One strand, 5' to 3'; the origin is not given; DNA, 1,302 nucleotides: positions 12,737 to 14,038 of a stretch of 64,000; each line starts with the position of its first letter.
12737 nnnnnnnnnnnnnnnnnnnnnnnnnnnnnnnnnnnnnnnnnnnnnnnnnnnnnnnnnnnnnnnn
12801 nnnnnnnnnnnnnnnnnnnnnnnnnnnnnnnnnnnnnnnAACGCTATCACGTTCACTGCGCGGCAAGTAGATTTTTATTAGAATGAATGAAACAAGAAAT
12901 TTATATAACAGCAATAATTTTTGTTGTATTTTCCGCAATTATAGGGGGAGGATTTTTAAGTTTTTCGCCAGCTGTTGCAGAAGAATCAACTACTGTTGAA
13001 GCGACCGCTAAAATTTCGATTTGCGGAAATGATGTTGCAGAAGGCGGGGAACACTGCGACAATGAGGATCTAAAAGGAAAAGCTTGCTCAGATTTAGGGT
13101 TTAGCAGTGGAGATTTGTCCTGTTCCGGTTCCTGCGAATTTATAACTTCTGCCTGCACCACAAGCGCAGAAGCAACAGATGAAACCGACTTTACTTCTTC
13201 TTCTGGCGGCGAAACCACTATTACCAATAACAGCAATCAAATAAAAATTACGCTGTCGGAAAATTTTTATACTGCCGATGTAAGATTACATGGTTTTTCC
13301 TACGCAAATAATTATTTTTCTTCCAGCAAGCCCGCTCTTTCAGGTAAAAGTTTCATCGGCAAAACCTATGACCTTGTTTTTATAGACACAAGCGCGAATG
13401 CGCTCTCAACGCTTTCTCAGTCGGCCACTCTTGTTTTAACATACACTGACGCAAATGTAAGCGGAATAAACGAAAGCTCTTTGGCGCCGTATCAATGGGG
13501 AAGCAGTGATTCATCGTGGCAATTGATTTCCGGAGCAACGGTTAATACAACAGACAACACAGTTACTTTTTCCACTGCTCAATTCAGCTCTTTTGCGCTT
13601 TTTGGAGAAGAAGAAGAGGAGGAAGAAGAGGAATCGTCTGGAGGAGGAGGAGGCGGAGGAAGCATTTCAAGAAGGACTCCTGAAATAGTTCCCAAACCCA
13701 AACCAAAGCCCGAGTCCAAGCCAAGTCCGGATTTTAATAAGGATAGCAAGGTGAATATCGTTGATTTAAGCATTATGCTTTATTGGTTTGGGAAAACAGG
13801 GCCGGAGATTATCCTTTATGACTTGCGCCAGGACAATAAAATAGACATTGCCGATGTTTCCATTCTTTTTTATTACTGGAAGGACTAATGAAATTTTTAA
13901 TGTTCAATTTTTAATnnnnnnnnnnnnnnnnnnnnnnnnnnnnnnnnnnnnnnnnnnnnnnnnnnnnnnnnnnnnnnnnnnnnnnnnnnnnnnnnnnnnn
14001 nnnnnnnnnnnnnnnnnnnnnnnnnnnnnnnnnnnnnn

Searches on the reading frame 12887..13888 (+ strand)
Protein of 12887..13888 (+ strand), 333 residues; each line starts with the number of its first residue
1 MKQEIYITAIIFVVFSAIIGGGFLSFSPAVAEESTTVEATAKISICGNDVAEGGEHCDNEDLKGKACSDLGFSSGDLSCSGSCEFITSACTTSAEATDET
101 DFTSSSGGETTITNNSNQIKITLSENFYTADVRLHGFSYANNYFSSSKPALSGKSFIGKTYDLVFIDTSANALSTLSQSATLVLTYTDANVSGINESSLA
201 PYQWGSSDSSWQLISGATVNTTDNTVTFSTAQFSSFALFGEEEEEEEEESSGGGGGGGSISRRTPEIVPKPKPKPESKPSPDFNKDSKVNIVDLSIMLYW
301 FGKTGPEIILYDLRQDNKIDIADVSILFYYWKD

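Call 3: search_protein_families(library=pfam, proteins=[window:12887-13888:+], max_evalue=0.1)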
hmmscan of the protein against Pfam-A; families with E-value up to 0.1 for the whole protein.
window:12887-13888:+ (333 aa): 1 family
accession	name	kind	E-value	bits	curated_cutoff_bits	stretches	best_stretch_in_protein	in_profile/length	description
PF00404.24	Dockerin_1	-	0.0034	18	22.9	1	282-327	3-52/57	Dockerin type I domain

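Call 39: search_protein_families(library=ncbifam, proteins=[window:12887-13885:+], max_evalue=0.1)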
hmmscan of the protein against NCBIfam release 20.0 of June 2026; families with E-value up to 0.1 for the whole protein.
window:12887-13885:+ (333 aa): 0 families
